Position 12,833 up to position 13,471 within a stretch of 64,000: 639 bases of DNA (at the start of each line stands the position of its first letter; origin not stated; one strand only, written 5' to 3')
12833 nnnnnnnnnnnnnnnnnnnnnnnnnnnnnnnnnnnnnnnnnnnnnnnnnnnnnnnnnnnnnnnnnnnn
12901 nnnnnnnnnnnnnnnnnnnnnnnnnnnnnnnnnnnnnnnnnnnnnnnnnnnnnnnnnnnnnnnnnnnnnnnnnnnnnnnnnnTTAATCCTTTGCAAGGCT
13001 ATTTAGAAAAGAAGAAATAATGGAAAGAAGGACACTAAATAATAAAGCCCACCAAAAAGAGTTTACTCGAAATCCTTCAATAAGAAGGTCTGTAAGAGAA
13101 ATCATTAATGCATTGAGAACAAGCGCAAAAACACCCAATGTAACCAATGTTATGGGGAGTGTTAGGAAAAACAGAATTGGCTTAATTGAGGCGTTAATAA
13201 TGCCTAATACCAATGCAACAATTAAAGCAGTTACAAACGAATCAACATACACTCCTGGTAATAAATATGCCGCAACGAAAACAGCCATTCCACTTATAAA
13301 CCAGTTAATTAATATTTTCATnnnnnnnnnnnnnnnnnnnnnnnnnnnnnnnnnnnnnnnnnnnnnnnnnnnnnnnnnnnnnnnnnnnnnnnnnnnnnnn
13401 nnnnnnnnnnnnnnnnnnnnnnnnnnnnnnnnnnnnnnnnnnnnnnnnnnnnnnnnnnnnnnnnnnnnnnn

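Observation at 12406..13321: NUDIX hydrolase and DUF360/holin-4-like membrane protein coupled by ATGA overlaps to the split ClpC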

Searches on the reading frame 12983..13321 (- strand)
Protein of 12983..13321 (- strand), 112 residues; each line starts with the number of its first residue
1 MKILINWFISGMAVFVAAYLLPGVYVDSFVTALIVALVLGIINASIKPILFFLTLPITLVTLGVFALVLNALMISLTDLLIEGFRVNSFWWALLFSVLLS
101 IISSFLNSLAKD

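Call 4: search_protein_families(library=pfam, proteins=[window:12983-13321:-], max_evalue=0.01)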
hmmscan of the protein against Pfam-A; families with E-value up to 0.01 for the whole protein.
window:12983-13321:- (112 aa): 1 family
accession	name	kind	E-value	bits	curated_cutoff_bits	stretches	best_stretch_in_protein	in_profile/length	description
PF04020.18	Phage_holin_4_2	-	2.3e-34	118.6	28.8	1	1-105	1-105/105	Mycobacterial 4 TMS phage holin, superfamily IV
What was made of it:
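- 12983..13321 (-): DUF360 / PF04020 (YvlD/LiaZ family) four-helix membrane protein, 112 aa, with an internal helix-strand-helix duplication. PF04020, 118.6 bits against a cutoff of 28.8, profile positions 1-105 of 105 (call 4).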

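Call 6: search_protein_families(library=ncbifam, proteins=[window:12983-13321:-], max_evalue=0.01)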
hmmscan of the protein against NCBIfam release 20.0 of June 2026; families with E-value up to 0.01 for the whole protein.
window:12983-13321:- (112 aa): 0 families

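Call 8: find_encoding_contigs(protein=window:12983-13321:-, flank=10000, max_places=6)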
Protein window:12983-13321:- (112 aa): no gene with exactly this product is on record in the collection.
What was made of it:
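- Tried and rejected: Exact look-up of the DUF360 protein found nothing (call 8).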

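Call 9: find_homologous_proteins(query=window:12983-13321:-)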
Query window:12983-13321:- (112 aa): 563 proteins with E <= 0.001 among 591 candidates; the best 120 are listed.
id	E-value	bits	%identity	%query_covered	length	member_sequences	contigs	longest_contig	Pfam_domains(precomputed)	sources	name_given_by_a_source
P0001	2.5e-49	184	85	100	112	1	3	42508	PF04020.19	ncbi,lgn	-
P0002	5.6e-49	183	83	100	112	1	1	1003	PF04020.19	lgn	-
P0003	1.4e-48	182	81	100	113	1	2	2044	PF04020.19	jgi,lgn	jgi:putative membrane protein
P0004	1.4e-40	156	75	100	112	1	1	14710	PF04020.19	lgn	-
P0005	2.7e-39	152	68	100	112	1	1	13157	PF04020.19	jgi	jgi:putative membrane protein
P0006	5.4e-39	151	77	95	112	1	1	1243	PF04020.19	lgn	-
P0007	1.4e-38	150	71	96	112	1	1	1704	PF04020.19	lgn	-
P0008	7.2e-37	144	66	100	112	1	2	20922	PF04020.19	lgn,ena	-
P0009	3.5e-36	142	65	100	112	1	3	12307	PF04020.19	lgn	-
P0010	8.9e-36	141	68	95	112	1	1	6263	PF04020.19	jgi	jgi:putative membrane protein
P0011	8.8e-35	138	65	100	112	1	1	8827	PF04020.19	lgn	-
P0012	1.9e-34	136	67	99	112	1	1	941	PF04020.19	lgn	-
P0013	2.1e-34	136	67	97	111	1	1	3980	PF04020.19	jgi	jgi:putative membrane protein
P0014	2.2e-34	136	63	99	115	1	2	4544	PF04020.19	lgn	-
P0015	5.7e-34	135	65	99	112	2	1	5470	PF04020.19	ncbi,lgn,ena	-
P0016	7.8e-34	135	67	98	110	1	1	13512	PF04020.19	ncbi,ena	-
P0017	1.2e-33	134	67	98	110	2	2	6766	PF04020.19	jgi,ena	-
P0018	1.6e-33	133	60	99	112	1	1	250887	PF04020.19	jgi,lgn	-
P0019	2.0e-33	133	63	100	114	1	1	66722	PF04020.19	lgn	-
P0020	2.6e-33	133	59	100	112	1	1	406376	PF04020.19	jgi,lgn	-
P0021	4.7e-33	132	61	99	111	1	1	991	PF04020.19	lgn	-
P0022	6.5e-33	132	65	98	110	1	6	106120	PF04020.19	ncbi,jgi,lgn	ncbi:MAG: hypothetical protein RI947_291 [Candidatus Parcubacteria bacterium]|jgi:putative membrane 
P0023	7.3e-33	131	57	99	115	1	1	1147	PF04020.19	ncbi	-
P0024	1.9e-32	130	61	84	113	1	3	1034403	PF04020.19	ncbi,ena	-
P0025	3.9e-32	129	60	98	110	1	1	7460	PF04020.19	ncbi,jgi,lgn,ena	-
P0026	4.9e-32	129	61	99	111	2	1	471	PF04020.19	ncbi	-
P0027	5.6e-32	129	63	100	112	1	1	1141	PF04020.19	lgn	-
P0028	1.1e-31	128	67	92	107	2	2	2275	PF04020.19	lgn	-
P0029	1.2e-31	128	59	98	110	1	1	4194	PF04020.19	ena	-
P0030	1.9e-31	127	63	84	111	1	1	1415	PF04020.19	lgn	-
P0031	3.0e-31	126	63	100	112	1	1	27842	PF04020.19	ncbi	-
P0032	3.1e-31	126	63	96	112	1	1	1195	PF04020.19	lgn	-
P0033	3.2e-31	126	57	100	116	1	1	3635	PF04020.19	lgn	-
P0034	4.0e-31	126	57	100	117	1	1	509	PF04020.19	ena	-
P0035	4.1e-31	126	62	96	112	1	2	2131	PF04020.19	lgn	-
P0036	4.9e-31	126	58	82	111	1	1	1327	PF04020.19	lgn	-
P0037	5.7e-31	125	57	100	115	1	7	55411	PF04020.19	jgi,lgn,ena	-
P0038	6.3e-31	125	62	100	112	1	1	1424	PF04020.19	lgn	-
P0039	6.4e-31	125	61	100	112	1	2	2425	PF04020.19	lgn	-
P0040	6.5e-31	125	59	98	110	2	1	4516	PF04020.19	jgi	jgi:putative membrane protein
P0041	7.0e-31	125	59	98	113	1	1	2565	PF04020.19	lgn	-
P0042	7.3e-31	125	59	100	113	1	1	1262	PF04020.19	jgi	jgi:putative membrane protein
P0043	7.4e-31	125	65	82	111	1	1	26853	PF04020.19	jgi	-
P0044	8.6e-31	125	60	97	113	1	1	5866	PF04020.19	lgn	-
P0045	1.5e-30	124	60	99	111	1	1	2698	PF04020.19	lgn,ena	-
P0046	1.6e-30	124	63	99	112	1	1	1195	PF04020.19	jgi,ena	jgi:putative membrane protein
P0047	1.8e-30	124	61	100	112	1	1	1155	PF04020.19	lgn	-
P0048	1.9e-30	124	60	99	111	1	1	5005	PF04020.19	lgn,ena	-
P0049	2.2e-30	123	59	100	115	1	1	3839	PF04020.19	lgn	-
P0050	2.3e-30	123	56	98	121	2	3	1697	PF04020.19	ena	-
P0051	2.4e-30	123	59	99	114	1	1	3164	PF04020.19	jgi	jgi:putative membrane protein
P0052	3.0e-30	123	61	97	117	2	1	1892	PF04020.19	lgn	-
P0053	3.3e-30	123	61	96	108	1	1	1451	PF04020.19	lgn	-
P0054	3.9e-30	123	55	99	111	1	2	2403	PF04020.19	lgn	-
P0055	4.1e-30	123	61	96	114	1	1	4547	PF04020.19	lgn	-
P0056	4.5e-30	122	58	100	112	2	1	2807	PF04020.19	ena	-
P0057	4.8e-30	122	59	99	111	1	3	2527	PF04020.19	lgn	-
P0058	4.8e-30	122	60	84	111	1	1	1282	PF04020.19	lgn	-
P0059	5.7e-30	122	63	82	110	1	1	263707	PF04020.19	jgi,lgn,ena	-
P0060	7.4e-30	122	60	99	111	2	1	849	PF04020.19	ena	-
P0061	7.6e-30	122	59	97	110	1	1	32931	PF04020.19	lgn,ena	-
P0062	9.8e-30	121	58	96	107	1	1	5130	PF04020.19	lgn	-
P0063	1.4e-29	121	59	99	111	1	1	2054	PF04020.19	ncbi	-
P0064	1.6e-29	121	58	100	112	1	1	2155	PF04020.19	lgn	-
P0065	2.1e-29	120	58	96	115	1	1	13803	PF04020.19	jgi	jgi:putative membrane protein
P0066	3.3e-29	120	57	100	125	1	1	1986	PF04020.19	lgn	-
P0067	3.5e-29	120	62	97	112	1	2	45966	PF04020.19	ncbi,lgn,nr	ncbi:phage holin family protein [Patescibacteria group bacterium]|nr:phage holin family protein [Pat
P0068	3.7e-29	119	56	100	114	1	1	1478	PF04020.19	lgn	-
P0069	3.9e-29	119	59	99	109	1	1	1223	PF04020.19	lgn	-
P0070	4.1e-29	119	64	95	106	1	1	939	PF04020.19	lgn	-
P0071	4.8e-29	119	59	84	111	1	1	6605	PF04020.19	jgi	jgi:putative membrane protein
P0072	4.8e-29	119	59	96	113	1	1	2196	PF04020.19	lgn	-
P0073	5.3e-29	119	57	99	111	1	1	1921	PF04020.19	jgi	jgi:putative membrane protein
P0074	5.3e-29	119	56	100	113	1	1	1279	PF04020.19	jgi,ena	jgi:putative membrane protein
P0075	5.4e-29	119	60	97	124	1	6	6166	PF04020.19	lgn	-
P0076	8.2e-29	118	61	97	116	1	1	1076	PF04020.19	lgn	-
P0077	1.0e-28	118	56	97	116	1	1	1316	PF04020.19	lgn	-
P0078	1.1e-28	118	62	94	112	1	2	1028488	PF04020.19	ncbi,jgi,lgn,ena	ncbi:MAG: phage holin family protein [Patescibacteria group bacterium]|jgi:putative membrane protein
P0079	1.3e-28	118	65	88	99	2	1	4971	PF04020.19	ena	-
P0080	1.3e-28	118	57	99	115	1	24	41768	PF04020.19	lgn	-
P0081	1.4e-28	118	59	99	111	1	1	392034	PF04020.19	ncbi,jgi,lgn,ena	ncbi:MAG: phage holin family protein [Patescibacteria group bacterium]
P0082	1.5e-28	118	58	100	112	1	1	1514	PF04020.19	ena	-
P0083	1.5e-28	118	55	100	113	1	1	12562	PF04020.19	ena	-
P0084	1.5e-28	118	57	100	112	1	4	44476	PF04020.19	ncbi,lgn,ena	ncbi:MAG: phage holin family protein [Patescibacteria group bacterium]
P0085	1.6e-28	117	55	97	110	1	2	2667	PF04020.19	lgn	-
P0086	1.8e-28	117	57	100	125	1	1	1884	PF04020.19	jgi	jgi:putative membrane protein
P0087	1.8e-28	117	58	100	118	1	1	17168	PF04020.19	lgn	-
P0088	2.0e-28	117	59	100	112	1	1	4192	PF04020.19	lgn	-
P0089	2.0e-28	117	54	100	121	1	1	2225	PF04020.19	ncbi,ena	-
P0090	2.4e-28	117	57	100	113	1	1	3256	PF04020.19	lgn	-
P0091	2.4e-28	117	62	94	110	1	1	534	PF04020.19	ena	-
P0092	2.4e-28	117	55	100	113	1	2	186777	PF04020.19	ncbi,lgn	ncbi:MAG: phage holin family protein [Candidatus Levyibacteriota bacterium]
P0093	2.5e-28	117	59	100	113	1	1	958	PF04020.19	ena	-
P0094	2.6e-28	117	58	100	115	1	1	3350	PF04020.19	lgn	-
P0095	2.9e-28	117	57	99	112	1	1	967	PF04020.19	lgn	-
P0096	2.9e-28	117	59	96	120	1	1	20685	PF04020.19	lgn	-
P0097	4.8e-28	116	59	98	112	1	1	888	PF04020.19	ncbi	-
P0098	5.2e-28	116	54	99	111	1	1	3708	PF04020.19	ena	-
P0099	5.7e-28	116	56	97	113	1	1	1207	PF04020.19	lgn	-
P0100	6.2e-28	116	55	100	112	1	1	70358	PF04020.19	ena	-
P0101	6.8e-28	115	55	100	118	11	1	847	PF04020.19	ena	-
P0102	8.6e-28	115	55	97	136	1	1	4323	PF04020.19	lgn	-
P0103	1.0e-27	115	59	96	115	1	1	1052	PF04020.19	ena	-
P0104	1.1e-27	115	57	99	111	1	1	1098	PF04020.19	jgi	jgi:putative membrane protein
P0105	1.3e-27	115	55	100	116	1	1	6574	PF04020.19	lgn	-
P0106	1.3e-27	115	56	98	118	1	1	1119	PF04020.19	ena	-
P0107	1.5e-27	114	52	100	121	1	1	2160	PF04020.19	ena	-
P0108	1.6e-27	114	57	100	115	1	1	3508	PF04020.19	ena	-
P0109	1.6e-27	114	57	100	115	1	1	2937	PF04020.19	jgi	jgi:putative membrane protein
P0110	1.8e-27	114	58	97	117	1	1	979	PF04020.19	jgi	jgi:putative membrane protein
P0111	1.9e-27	114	60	90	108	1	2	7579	PF04020.19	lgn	-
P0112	2.3e-27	114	53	99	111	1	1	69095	PF04020.19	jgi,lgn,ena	jgi:putative membrane protein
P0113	2.6e-27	114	51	100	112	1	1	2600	PF04020.19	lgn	-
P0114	2.8e-27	113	55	98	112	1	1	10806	PF04020.19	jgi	jgi:putative membrane protein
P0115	3.5e-27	113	58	100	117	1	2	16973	PF04020.19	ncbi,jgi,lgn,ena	-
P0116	4.2e-27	113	56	97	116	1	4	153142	PF04020.19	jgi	jgi:putative membrane protein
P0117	4.8e-27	113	53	99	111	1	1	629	PF04020.19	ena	-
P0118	4.8e-27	113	56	99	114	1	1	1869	PF04020.19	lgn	-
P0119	5.7e-27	112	55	99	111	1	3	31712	PF04020.19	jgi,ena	jgi:putative membrane protein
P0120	6.1e-27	112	52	100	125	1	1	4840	PF04020.19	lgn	-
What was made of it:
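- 12983..13321 (-): 563 homologues found (call 9).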

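Call 10: find_encoding_contigs(protein=P0001, flank=10000, max_places=3)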
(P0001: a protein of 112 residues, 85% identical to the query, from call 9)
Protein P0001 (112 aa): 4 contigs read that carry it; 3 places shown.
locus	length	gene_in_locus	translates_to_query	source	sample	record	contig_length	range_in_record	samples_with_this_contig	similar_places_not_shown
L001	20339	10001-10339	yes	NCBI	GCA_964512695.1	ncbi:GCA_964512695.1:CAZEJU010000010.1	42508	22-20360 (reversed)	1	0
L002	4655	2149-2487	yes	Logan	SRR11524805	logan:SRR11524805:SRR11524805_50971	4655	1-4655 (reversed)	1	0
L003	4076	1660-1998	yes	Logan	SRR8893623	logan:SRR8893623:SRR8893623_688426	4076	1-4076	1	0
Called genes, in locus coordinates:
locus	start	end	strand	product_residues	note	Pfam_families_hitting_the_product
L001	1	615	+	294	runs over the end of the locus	PF00226:DnaJ, PF01556:DnaJ_C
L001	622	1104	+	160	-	PF13673:Acetyltransf_10, PF00583:Acetyltransf_1, PF13508:Acetyltransf_7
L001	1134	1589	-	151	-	PF02643:DUF192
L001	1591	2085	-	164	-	PF01467:CTP_transf_like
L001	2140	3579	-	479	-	PF12229:PG_binding_4, PF04294:VanW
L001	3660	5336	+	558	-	PF01547:SBP_bac_1, PF13416:SBP_bac_8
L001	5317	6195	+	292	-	PF18765:Polbeta (faint)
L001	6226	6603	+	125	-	PF18895:T4SS_pilin (weak)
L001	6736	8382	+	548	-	PF02861:Clp_N, PF05621:TniB (faint), PF13191:AAA_16 (weak), PF23569:NBD_SMAX1 (weak), PF00004:AAA, PF17871:AAA_lid_9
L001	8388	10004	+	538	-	PF00158:Sigma54_activat (faint), PF07724:AAA_2, PF00004:AAA, PF07728:AAA_5, PF10431:ClpB_D2-small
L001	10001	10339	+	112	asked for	PF04020:Phage_holin_4_2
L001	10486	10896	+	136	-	PF00293:NUDIX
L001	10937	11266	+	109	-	-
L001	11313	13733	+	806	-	PF00004:AAA (faint), PF13401:AAA_22 (faint), PF07724:AAA_2, PF07728:AAA_5, PF10431:ClpB_D2-small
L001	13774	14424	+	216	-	PF09335:VTT_dom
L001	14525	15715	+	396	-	PF08529:NusA_N, PF13184:KH_NusA_1st, PF00013:KH_1 (faint), PF26594:KH_NusA_2nd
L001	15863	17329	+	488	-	PF00009:GTP_EFTU, PF00071:Ras (faint), PF01926:MMR_HSR1, PF02421:FeoB_N (weak), PF22042:EF-G_D2, PF11987:IF-2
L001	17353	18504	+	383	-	-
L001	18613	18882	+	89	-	PF00312:Ribosomal_S15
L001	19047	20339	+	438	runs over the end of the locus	?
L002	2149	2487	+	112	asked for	PF04020:Phage_holin_4_2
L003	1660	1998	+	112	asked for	PF04020:Phage_holin_4_2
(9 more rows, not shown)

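Call 11: find_encoding_contigs(protein=P0004, flank=10000, max_places=2)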
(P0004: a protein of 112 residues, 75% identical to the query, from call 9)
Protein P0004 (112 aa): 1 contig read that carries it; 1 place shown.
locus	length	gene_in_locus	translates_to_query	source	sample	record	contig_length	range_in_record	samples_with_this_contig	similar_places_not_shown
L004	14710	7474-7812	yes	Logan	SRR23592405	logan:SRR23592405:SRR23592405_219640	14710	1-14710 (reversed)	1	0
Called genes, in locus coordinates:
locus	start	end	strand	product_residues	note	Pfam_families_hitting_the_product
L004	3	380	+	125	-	?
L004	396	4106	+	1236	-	-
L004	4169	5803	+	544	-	PF02861:Clp_N, PF13191:AAA_16 (weak), PF23569:NBD_SMAX1 (weak), PF00004:AAA, PF17871:AAA_lid_9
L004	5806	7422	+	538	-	PF00158:Sigma54_activat (weak), PF01078:Mg_chelatase (faint), PF07724:AAA_2, PF00004:AAA, PF07728:AAA_5, PF10431:ClpB_D2-small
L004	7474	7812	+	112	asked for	PF04020:Phage_holin_4_2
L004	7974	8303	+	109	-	-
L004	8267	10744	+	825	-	PF13191:AAA_16 (faint), PF20720:nSTAND3 (faint), PF17871:AAA_lid_9 (weak), PF00158:Sigma54_activat (weak), PF00004:AAA (weak), PF07724:AAA_2, PF07728:AAA_5, PF10431:ClpB_D2-small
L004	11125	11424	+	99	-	-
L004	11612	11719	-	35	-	-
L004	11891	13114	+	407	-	PF08529:NusA_N, PF13184:KH_NusA_1st, PF00013:KH_1 (faint), PF26594:KH_NusA_2nd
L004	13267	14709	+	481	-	?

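Call 12: find_encoding_contigs(protein=P0018, flank=10000, max_places=2)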
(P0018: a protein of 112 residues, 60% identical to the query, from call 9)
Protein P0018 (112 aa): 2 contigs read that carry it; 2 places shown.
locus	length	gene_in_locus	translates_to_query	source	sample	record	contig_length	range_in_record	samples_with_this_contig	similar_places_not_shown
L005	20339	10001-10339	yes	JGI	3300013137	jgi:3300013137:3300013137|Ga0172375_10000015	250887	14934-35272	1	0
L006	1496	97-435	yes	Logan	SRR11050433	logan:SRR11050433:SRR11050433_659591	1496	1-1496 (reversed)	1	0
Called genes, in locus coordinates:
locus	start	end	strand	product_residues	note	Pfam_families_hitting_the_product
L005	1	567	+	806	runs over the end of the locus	PF02190:LON_substr_bdg, PF00004:AAA, PF07728:AAA_5 (weak), PF22667:Lon_lid, PF05362:Lon_C, PF13541:ChlI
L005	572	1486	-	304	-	PF13354:Beta-lactamase2, PF00768:Peptidase_S11 (weak)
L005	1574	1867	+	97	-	-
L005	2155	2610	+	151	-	PF03449:GreA_GreB_N, PF01272:GreA_GreB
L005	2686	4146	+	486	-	PF01336:tRNA_anti-codon, PF00152:tRNA-synt_2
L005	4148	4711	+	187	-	PF01966:HD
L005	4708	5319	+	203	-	PF01725:Ham1p_like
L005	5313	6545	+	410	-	PF02403:Seryl_tRNA_N, PF00587:tRNA-synt_2b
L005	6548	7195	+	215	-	PF01564:Spermine_synth, PF13649:Methyltransf_25 (weak), PF13847:Methyltransf_31 (weak)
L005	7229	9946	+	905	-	PF07517:SecA_DEAD, PF01043:SecA_PP_bind, PF21090:P-loop_SecA, PF00271:Helicase_C (faint), PF07516:SecA_SW, PF02810:SEC-C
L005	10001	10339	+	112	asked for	PF04020:Phage_holin_4_2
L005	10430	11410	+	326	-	PF02661:Fic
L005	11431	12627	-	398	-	PF12704:MacB_PCD, PF02687:FtsX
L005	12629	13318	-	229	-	PF02463:SMC_N (weak), PF00005:ABC_tran, PF13304:AAA_21 (faint)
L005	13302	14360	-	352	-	PF25917:BSH_RND (weak), PF25989:YknX_C (weak)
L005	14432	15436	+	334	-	-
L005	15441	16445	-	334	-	PF05673:DUF815 (faint), PF01078:Mg_chelatase (faint), PF05496:RuvB_N, PF06068:TIP49 (weak), PF00004:AAA, PF07728:AAA_5, PF17864:AAA_lid_4, PF05491:WHD_RuvB, +2 more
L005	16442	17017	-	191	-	PF01330:RuvA_N, PF14520:HHH_5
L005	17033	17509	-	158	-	PF02075:RuvC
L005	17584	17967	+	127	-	-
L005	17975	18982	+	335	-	PF03462:PCRF, PF00472:RF-1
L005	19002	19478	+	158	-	-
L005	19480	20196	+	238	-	PF00005:ABC_tran, PF02463:SMC_N (faint), PF13304:AAA_21 (weak)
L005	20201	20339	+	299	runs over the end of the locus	PF18075:FtsX_ECD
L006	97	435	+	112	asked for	PF04020:Phage_holin_4_2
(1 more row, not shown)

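Call 14: find_related_loci(query=A1, collection=genome_contigs, flank=10000)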
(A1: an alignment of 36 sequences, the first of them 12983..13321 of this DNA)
Query A1 (112 aa) in genome_contigs; peptide patterns used: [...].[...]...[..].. (x = any residue, [..] = any of these).
599 stretches matched a pattern (row limit reached: there are more); 558 encode a relative of the query (tblastn E <= 1e-3); the best 80 are kept; 80 distinct loci.
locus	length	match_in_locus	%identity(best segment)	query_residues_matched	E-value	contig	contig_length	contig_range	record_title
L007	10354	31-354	58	1-108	2e-37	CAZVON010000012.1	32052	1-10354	MAG TPA_asm: uncultured Gammaproteobacteria bacterium isolate SRP269290_co3_805 genome assembly, contig: NODE_1215_lengt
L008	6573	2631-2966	57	1-112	5e-36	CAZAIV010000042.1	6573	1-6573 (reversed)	MAG TPA_asm: uncultured Gammaproteobacteria bacterium isolate SRP271791_co1_20 genome assembly, contig: k141_314019, who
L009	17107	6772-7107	58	1-112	4e-36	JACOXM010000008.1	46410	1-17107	MAG: Candidatus Giovannonibacteria bacterium isolate NC_groundwater_153_Ag_S-0.1um_42_19 S4_GD2017_2_S1_scaffold_732, wh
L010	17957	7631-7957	61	1-109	2e-35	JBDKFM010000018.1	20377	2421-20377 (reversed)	MAG: Candidatus Parcubacteria bacterium isolate farmington_2019_sw_WHONDRS-S19S_0053_A_bin.46 scaffold_0000736, whole ge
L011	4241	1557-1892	55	1-112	1e-35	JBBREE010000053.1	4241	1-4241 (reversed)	MAG: Candidatus Moraniibacteriota bacterium isolate Co_metawrap_2488 Cmw_2488_k141_29493229_length_4241_cov_9.0000, whol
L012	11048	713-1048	56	1-112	5e-35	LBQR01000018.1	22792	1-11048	MAG: Candidatus Moranbacteria bacterium GW2011_GWF2_35_54 UR83_C0018, whole genome shotgun sequence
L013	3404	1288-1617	57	1-110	6e-35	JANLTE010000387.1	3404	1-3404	MAG: Elusimicrobiota bacterium isolate OTE_25_metabat_244 OTE_25_k141_3146674, whole genome shotgun sequence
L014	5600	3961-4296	60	1-111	8e-35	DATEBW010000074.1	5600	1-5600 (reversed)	MAG TPA_asm: Patescibacteria group bacterium isolate SMAG_U8255 k141_1362818, whole genome shotgun sequence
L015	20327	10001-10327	57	1-109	9e-35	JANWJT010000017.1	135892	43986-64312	MAG: Candidatus Microgenomates bacterium isolate CRAIB_MAG74 c_000000092508, whole genome shotgun sequence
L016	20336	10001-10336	55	1-112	2e-34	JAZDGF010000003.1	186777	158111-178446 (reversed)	MAG: Candidatus Levyibacteriota bacterium isolate MEGAHIT-group-0.239 k141_212847, whole genome shotgun sequence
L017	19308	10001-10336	54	1-112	2e-34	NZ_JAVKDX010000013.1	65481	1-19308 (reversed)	MAG: Ekhidna sp. isolate E2-BRE-04 k141_41694, whole genome shotgun sequence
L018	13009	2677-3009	55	1-111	3e-34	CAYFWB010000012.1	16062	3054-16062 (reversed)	MAG TPA_asm: uncultured Candidatus Peribacteria bacterium isolate ERP107533_co1_137 genome assembly, contig: NODE_2976_l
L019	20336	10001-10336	57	1-112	2e-34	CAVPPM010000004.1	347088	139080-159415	MAG: uncultured Sphingobacteriales bacterium isolate MFD09848.bin.2.4 genome assembly, contig: contig_18814, whole genom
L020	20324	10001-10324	56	1-108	2e-34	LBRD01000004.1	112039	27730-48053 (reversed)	MAG: Parcubacteria group bacterium GW2011_GWC1_36_108 UR95_C0004, whole genome shotgun sequence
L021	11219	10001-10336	54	1-112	2e-34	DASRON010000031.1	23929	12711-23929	MAG TPA_asm: Patescibacteria group bacterium isolate SMAG_U10269 k141_42007, whole genome shotgun sequence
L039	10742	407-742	54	1-112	9e-33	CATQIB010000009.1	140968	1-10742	MAG: uncultured Mesonia sp. isolate ba4b1049-a8d3-47c4-85d1-bce99d39bcf6 genome assembly, contig: contig_9, whole genome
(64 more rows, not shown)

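Call 19: find_encoding_contigs(protein=P0005, flank=10000, max_places=2)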
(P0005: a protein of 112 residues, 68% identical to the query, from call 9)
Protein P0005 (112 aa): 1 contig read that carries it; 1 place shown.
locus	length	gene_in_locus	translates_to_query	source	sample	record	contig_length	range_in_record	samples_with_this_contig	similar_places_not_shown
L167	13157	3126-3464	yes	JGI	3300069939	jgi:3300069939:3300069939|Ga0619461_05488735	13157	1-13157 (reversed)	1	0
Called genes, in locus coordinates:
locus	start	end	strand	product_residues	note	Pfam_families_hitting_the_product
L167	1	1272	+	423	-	?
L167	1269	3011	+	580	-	PF00158:Sigma54_activat (weak), PF07724:AAA_2, PF00004:AAA, PF07728:AAA_5, PF10431:ClpB_D2-small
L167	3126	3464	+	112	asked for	PF04020:Phage_holin_4_2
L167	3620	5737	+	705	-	PF17854:FtsK_alpha, PF01580:FtsK_SpoIIIE, PF01935:DUF87 (faint), PF09397:FtsK_gamma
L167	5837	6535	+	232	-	PF12844:HTH_19 (faint), PF13413:HTH_25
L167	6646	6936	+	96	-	-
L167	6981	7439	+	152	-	PF12732:YtxH (weak)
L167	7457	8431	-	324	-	PF02618:YceG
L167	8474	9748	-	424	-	PF02885:Glycos_trans_3N, PF00591:Glycos_transf_3, PF07831:PYNP_C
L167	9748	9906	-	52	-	-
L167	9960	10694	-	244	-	PF04203:Sortase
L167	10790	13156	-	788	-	?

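Call 20: find_encoding_contigs(protein=P0008, flank=10000, max_places=2)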
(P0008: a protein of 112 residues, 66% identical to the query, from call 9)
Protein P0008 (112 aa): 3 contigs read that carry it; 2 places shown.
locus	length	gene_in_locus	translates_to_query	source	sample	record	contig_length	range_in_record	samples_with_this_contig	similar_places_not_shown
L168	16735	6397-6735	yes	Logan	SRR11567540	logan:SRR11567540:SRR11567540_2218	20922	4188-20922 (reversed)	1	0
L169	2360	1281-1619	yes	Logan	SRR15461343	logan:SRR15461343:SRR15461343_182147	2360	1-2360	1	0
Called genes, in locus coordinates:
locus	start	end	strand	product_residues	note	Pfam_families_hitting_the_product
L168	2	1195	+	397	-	?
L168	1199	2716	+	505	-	-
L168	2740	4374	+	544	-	PF02861:Clp_N, PF23569:NBD_SMAX1 (weak), PF13191:AAA_16 (weak), PF00004:AAA, PF17871:AAA_lid_9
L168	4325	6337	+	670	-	PF13401:AAA_22 (faint), PF00158:Sigma54_activat (faint), PF00004:AAA, PF07724:AAA_2, PF07728:AAA_5, PF10431:ClpB_D2-small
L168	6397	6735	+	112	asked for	PF04020:Phage_holin_4_2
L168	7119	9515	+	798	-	PF00158:Sigma54_activat (faint), PF00004:AAA (faint), PF17871:AAA_lid_9 (weak), PF07724:AAA_2, PF07728:AAA_5, PF10431:ClpB_D2-small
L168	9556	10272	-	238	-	PF13328:HD_4, PF01966:HD (weak)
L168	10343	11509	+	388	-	PF08529:NusA_N, PF13184:KH_NusA_1st, PF00013:KH_1 (faint), PF26594:KH_NusA_2nd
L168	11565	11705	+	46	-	-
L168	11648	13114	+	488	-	PF00009:GTP_EFTU, PF00071:Ras (weak), PF01926:MMR_HSR1, PF02421:FeoB_N (weak), PF22042:EF-G_D2, PF11987:IF-2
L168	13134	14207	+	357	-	-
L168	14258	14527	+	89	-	PF00312:Ribosomal_S15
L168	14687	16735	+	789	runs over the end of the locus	PF01138:RNase_PH, PF03725:RNase_PH_C, PF01138:RNase_PH, PF00013:KH_1, PF00575:S1, PF23459:S1_RRP5 (faint)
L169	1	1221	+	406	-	?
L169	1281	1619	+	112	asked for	PF04020:Phage_holin_4_2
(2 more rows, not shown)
